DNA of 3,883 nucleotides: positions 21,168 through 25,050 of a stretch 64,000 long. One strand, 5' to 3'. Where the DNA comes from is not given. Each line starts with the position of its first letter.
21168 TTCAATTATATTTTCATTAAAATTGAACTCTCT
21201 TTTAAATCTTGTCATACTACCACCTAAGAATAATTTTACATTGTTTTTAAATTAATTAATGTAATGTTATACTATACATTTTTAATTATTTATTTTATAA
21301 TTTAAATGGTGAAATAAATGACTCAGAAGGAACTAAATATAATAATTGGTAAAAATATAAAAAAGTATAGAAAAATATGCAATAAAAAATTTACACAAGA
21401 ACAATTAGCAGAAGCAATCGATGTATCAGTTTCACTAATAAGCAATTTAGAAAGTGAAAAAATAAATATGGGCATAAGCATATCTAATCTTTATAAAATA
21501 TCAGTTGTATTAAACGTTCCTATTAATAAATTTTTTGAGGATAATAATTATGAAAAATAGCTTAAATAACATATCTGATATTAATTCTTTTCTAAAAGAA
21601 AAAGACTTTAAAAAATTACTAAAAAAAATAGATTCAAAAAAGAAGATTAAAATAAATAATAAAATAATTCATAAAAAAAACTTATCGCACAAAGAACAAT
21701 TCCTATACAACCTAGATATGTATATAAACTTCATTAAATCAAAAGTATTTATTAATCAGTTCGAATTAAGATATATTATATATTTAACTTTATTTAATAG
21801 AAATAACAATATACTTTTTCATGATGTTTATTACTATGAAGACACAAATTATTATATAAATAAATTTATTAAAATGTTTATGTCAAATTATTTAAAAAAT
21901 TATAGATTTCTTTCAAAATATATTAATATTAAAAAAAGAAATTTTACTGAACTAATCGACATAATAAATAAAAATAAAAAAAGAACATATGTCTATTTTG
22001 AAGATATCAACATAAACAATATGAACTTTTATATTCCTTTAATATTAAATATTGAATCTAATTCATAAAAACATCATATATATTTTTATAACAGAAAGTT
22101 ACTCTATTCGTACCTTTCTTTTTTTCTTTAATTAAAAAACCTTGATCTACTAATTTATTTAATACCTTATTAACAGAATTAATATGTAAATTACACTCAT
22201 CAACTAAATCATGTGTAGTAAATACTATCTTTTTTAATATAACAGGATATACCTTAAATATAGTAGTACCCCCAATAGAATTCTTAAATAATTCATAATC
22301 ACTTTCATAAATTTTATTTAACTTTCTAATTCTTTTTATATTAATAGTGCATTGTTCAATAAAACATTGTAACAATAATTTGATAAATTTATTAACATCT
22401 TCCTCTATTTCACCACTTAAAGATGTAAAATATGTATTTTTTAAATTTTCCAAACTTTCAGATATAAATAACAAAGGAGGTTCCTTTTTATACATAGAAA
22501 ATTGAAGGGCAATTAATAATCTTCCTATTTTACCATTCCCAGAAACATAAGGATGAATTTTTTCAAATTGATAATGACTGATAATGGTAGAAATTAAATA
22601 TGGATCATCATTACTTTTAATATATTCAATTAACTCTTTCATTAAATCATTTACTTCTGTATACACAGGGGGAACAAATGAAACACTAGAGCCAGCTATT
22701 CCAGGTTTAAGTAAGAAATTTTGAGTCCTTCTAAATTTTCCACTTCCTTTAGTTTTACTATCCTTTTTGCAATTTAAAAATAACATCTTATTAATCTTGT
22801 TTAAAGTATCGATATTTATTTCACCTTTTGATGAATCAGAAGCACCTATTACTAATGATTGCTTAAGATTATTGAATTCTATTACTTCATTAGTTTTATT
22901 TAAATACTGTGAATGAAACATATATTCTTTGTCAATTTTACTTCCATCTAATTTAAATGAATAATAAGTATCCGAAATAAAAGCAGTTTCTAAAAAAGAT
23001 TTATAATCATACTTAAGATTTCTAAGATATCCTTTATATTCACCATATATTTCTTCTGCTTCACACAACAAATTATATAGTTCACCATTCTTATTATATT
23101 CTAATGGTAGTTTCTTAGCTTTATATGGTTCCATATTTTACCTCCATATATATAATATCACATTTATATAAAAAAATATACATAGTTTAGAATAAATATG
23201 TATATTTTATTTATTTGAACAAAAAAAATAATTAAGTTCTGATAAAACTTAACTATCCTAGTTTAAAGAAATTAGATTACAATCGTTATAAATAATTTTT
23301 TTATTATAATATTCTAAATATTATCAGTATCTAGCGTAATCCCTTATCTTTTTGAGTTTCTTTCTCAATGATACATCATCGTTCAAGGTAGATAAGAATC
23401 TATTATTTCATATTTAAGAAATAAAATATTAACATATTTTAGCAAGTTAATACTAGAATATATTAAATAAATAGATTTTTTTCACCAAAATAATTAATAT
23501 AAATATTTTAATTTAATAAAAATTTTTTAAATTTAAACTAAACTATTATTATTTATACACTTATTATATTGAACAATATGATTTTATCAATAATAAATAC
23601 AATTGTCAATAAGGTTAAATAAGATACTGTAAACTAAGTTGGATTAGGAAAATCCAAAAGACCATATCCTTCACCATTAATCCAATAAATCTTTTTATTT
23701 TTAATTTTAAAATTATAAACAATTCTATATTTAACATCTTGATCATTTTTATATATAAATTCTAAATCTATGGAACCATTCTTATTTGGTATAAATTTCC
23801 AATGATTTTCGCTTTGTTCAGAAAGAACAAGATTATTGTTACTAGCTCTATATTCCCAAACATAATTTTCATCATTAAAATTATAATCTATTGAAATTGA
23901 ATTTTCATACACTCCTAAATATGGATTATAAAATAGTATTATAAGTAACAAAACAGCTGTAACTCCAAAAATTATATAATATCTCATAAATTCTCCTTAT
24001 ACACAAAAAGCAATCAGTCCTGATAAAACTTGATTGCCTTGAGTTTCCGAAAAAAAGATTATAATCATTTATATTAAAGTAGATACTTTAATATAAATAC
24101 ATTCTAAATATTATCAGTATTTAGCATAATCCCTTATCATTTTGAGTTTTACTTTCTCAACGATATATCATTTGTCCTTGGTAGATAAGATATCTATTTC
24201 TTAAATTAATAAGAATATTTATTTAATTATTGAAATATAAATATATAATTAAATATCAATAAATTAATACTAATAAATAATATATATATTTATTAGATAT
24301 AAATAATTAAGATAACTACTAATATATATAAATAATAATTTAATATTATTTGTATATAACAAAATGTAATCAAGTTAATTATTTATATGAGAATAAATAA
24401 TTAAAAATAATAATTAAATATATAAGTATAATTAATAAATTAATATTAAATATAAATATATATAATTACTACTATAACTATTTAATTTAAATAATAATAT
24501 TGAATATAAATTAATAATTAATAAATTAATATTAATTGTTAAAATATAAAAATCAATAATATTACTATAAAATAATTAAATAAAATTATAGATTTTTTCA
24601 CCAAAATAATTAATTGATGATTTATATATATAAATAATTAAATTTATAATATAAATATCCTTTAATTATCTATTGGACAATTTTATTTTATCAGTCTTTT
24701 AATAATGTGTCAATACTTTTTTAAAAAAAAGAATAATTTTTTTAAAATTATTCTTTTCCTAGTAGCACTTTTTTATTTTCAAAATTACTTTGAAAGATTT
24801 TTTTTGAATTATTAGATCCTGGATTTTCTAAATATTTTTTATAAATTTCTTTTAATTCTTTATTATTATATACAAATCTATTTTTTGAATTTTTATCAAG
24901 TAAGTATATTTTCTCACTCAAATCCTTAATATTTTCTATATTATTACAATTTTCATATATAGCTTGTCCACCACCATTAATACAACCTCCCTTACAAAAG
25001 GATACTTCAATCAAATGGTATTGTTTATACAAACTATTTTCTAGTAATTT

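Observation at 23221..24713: Two tandem paralogous promoter / long-leader / terminator units with a conserved fold and a conserved kissing-loop match to their own terminators (candidate new riboswitch or attenuator)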

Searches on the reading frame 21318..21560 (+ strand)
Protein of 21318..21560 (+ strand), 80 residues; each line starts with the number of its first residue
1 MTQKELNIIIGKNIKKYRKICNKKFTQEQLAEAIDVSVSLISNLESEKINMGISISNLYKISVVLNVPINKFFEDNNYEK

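Call 18: search_protein_families(library=pfam, proteins=[window:21318-21560:+], max_evalue=0.1)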
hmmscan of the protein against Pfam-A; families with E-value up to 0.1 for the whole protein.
window:21318-21560:+ (80 aa): 7 families
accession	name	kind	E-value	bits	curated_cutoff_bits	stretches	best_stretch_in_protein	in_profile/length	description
PF01381.28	HTH_3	-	5.1e-12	46.1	23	1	14-71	1-54/55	Helix-turn-helix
PF12844.13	HTH_19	-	3.4e-10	40.1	30.2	1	11-73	1-59/64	Helix-turn-helix domain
PF13443.12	HTH_26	-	1.7e-05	25.4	22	1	23-70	9-55/63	Cro/C1-type HTH DNA-binding domain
PF13560.12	HTH_31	-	0.0075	17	27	1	24-48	14-38/64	Helix-turn-helix domain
PF17535.7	DUF5454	-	0.014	15.3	25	1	10-80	43-113/221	Family of unknown function (DUF5454)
PF04545.22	Sigma70_r4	-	0.05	13.6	24.1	0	22-46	18-42/50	Sigma-70, region 4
PF17762.8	HTH_ParB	-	0.071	13.7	22.6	0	15-44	10-40/102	ParB HTH domain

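Call 66: search_protein_families(library=padloc, proteins=[window:21318-21560:+], max_evalue=0.01)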
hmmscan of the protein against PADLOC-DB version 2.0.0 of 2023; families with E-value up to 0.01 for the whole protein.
window:21318-21560:+ (80 aa): 14 families
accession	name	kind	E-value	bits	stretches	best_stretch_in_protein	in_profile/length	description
PDLC02926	HTH_VI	-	2.6e-10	38.4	1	10-73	2-61/92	-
PDLC03665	Control_protein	-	2.4e-09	35.3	1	5-79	4-75/77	control protein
PDLC03954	RmrA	-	3.3e-07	27.6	1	3-77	4-74/380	-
PDLC04775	PDC-M69A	-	1.6e-06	26.6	1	10-77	8-71/113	-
PDLC03947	RmrA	-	2.1e-06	24.8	1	4-79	6-77/383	-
PDLC03944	RmrA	-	3.9e-06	24.2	1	10-78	7-71/384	-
PDLC04142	capH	-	4.3e-06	25.7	1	7-76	4-69/103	capH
PDLC03671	Control_protein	-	4.9e-05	21.5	1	7-72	12-73/84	control protein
PDLC03949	RmrA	-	0.00043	17.3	1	23-77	14-65/363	-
PDLC03945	RmrA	-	0.00057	17.1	1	10-76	3-65/394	-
PDLC03952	RmrA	-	0.00089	16.2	1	5-76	18-85/395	-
PDLC03946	RmrA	-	0.001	15.9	1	22-77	13-66/357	-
PDLC03950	RmrA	-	0.0027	14.8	1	23-76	14-64/369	-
PDLC03953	RmrA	-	0.0052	14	1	13-74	9-65/373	-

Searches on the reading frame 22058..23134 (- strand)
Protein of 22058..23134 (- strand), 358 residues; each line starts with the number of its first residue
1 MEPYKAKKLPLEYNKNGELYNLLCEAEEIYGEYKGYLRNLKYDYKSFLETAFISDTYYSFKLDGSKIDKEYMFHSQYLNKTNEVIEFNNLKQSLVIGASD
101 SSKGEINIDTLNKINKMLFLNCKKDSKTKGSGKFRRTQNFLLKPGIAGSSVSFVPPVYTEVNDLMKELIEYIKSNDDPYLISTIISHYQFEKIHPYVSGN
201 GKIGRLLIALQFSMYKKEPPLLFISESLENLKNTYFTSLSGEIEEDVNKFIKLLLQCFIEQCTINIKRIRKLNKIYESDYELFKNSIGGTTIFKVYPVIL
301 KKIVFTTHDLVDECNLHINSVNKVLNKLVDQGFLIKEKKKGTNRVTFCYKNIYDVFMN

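Call 18: search_protein_families(library=pfam, proteins=[window:22058-23134:-], max_evalue=0.1)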
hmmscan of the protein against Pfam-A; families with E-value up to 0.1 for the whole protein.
window:22058-23134:- (358 aa): 10 families
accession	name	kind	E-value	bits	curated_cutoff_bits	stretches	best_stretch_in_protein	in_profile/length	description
PF02661.23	Fic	-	2e-13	51.4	24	1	106-210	2-91/93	Fic/DOC family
PF01978.25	TrmB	-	3.1e-05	24.2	25.6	1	294-346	12-59/68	Sugar-specific transcriptional regulator TrmB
PF02002.24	TFIIE_alpha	-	0.00048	20.4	22.9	1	289-341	12-64/105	TFIIE alpha subunit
PF21984.2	DnaD_N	-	0.00072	20.1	27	1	305-347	36-78/101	DnaD N-terminal domain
PF25051.1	WHD_MCM8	-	0.0049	17.3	26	1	308-339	42-73/80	MCM8 winged helix domain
PF04492.19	Phage_rep_O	-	0.013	16.4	28.7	0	290-340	35-85/95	Bacteriophage replication protein O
PF02186.21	TFIIE_beta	-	0.016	15.9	28.1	0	168-192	8-31/66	TFIIE beta subunit core domain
PF01325.25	Fe_dep_repress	-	0.018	15.7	26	1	302-341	20-59/60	Iron dependent repressor, N-terminal DNA binding domain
PF22194.2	F-93_WHD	-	0.023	15.2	28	1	311-345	22-56/62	F-93, winged-helix domain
PF01047.28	MarR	-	0.072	13.4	24.6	0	306-344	19-57/59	MarR family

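Call 66: search_protein_families(library=padloc, proteins=[window:22058-23134:-], max_evalue=0.01)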
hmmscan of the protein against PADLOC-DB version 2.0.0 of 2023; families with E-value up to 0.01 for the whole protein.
window:22058-23134:- (358 aa): 6 families
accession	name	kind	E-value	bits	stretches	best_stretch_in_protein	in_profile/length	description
PDLC03963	SoFic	-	1.5e-57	193.6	1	2-356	7-358/361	-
PDLC04837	PDC-S04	-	1.1e-15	55.5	1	37-256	11-222/234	-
PDLC04836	PDC-S04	-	4.4e-15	53.5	1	55-253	29-222/244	-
PDLC04840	PDC-S04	-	2e-13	48.6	1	82-255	49-209/227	-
PDLC04966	PDC-S24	-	4e-11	40.4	1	131-239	252-365/497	-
PDLC04839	PDC-S04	-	1.6e-08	32.5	1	101-255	54-199/205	-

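Call 67: search_protein_families(library=ncbifam, proteins=[window:22058-23134:-], max_evalue=0.01)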
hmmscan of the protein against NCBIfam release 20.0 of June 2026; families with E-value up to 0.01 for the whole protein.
window:22058-23134:- (358 aa): 4 families
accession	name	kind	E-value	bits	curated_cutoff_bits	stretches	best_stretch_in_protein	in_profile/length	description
NF046030.1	ProtAdlyltaseSoFic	equivalog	2.8e-19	69.3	550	1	150-345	147-345/361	protein adenylyltransferase Fic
NF053606.1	Sta1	subfamily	2.7e-06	27.4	80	1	293-351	23-83/100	Sta1 family transcriptional regulator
NF040939.2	trans_reg_lrs14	equivalog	8.4e-05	22.6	90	1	293-350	24-84/103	Lrs14 family HTH-type transcriptional regulator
NF004910.0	PRK06266.1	equivalog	0.0011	18.2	180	1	277-349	16-88/185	transcription initiation factor E subunit alpha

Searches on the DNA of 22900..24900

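Call 4: search_rna_families(source=window, start=22900, end=24900, threshold=evalue, max_evalue=1, show_alignments=4)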
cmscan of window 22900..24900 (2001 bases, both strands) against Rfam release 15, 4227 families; matches with E-value up to 1: 5.
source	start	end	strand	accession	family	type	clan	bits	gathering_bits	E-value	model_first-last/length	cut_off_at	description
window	24104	24196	-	RF03040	PGK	Cis-reg;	-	81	50.8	1e-10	1-92/92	no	PGK RNA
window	23314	23403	-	RF03040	PGK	Cis-reg;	-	75.3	50.8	1.2e-09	1-92/92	no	PGK RNA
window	24001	24041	-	RF02847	Ref64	Gene; sRNA;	-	25.2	44.3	0.055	1-69/69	no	Enterococcus sRNA 64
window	23984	24066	-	RF04216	mir-509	Gene; miRNA;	CL00136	23.2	64.5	0.07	1-82/82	no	mir-509 microRNA precursor family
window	23018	23073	-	RF01392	isrI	Gene; sRNA;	-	21.5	45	0.92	1-98/98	no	isrI Hfq binding RNA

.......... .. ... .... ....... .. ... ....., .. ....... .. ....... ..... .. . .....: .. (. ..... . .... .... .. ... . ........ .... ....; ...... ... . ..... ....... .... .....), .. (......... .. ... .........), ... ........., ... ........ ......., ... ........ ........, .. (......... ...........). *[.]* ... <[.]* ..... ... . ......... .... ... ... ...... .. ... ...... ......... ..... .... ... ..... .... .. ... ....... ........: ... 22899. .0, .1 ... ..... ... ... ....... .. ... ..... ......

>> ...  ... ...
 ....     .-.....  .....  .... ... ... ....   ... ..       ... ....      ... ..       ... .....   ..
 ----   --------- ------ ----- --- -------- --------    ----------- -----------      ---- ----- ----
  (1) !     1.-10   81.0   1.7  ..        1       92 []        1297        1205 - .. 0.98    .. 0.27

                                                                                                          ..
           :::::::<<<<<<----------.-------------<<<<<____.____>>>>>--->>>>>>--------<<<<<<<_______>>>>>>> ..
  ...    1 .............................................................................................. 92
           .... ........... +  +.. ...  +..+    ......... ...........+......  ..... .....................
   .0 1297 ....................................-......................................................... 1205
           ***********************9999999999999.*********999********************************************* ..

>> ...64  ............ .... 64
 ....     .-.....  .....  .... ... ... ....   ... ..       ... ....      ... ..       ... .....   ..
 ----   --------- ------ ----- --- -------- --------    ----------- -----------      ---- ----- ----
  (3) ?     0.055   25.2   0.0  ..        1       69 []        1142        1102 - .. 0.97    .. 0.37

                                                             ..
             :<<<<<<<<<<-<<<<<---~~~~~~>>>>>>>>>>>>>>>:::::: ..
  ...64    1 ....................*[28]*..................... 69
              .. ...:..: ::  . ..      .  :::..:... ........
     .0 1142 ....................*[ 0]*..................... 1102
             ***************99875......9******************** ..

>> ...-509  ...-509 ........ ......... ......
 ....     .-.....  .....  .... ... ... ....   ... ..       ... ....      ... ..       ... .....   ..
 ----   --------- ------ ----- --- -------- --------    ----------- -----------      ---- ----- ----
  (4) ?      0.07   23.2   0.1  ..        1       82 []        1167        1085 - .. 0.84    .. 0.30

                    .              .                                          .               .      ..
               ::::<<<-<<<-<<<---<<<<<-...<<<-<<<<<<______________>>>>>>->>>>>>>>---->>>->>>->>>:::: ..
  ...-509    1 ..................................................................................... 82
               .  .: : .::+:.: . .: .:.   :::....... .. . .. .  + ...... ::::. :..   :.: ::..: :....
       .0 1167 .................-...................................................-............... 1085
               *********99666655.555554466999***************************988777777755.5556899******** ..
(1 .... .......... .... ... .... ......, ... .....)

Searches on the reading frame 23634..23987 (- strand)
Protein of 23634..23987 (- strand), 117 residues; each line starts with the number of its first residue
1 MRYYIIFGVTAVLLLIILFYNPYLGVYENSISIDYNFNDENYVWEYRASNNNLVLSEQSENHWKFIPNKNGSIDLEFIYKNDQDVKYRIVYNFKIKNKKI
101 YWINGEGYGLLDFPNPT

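Call 18: search_protein_families(library=pfam, proteins=[window:23634-23987:-], max_evalue=0.1)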
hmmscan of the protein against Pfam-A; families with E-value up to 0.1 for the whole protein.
window:23634-23987:- (117 aa): 1 family
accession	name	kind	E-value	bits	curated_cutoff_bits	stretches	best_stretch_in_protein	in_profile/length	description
PF09394.16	Inhibitor_I42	-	0.096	13.4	27.2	0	46-85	39-79/91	Chagasin family peptidase inhibitor I42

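Call 51: search_solved_structures(query=A3, max_evalue=1)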
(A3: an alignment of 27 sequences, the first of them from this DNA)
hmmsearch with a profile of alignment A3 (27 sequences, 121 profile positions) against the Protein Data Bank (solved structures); distinct sequences matched with E-value up to 1: 3.
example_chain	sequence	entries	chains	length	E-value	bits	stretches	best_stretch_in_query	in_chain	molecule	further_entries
8z5s_AA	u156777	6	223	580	0.17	15.2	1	5-77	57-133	Flagellar M-ring protein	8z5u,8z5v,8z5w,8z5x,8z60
2h36_X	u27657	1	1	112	0.24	14.7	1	70-109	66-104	Hypothetical protein SIFV0014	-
8z4d_1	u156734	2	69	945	0.33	14.3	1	5-77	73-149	Flagellar M-ring protein,Flagellar motor switch protein FliG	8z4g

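Call 52: search_protein_families(library=pfam, alignment_id=A3, max_evalue=0.1)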
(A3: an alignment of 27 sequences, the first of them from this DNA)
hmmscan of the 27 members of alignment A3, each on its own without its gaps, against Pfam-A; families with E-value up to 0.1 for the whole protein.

A. member 1, seq(117 aa): 1 family
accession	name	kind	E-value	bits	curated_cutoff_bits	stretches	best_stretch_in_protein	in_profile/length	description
PF09394.16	Inhibitor_I42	-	0.096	13.4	27.2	0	46-85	39-79/91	Chagasin family peptidase inhibitor I42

B. families by the number of members that match (of 27 scanned): 24 families
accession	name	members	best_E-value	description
PF09394.16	Inhibitor_I42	16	1.1e-05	Chagasin family peptidase inhibitor I42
PF17892.7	Cadherin_5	5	0.0032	Cadherin-like domain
PF21602.3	GldM_3rd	3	0.016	GldM third domain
PF01105.29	EMP24_GP25L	2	0.0009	emp24/gp25L/p24 family/GOLD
PF18692.7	DUF5640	2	0.0042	Family of unknown function (DUF5640)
PF19231.4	DUF5884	2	0.015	Family of unknown function (DUF5884)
PF09092.17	Lyase_N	1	0.0019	Lyase, N terminal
PF10640.14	MCEL_TPase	1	0.0041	mRNA capping enzyme catalytic subunit, RNA triphosphatase domain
PF07009.16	NusG_II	1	0.011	NusG domain II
PF07850.20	Renin_r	1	0.016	Renin receptor-like transmembrane spanning segment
PF10434.14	MAM1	1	0.023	Monopolin complex protein MAM1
PF08752.16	COP-gamma_platf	1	0.031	Coatomer gamma subunit appendage platform subdomain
PF13648.12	Lipocalin_4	1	0.037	Lipocalin-like domain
PF25826.1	DUF7952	1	0.039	Domain of unknown function (DUF7952)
PF02889.21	Sec63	1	0.039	Sec63 Brl domain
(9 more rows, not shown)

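Call 66: search_protein_families(library=padloc, proteins=[window:23634-23987:-], max_evalue=0.01)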
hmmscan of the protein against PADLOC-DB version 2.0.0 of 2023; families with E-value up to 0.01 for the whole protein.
window:23634-23987:- (117 aa): 0 families

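Call 67: search_protein_families(library=ncbifam, proteins=[window:23634-23987:-], max_evalue=0.01)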
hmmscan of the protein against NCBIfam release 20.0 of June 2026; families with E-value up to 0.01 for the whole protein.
window:23634-23987:- (117 aa): 0 families
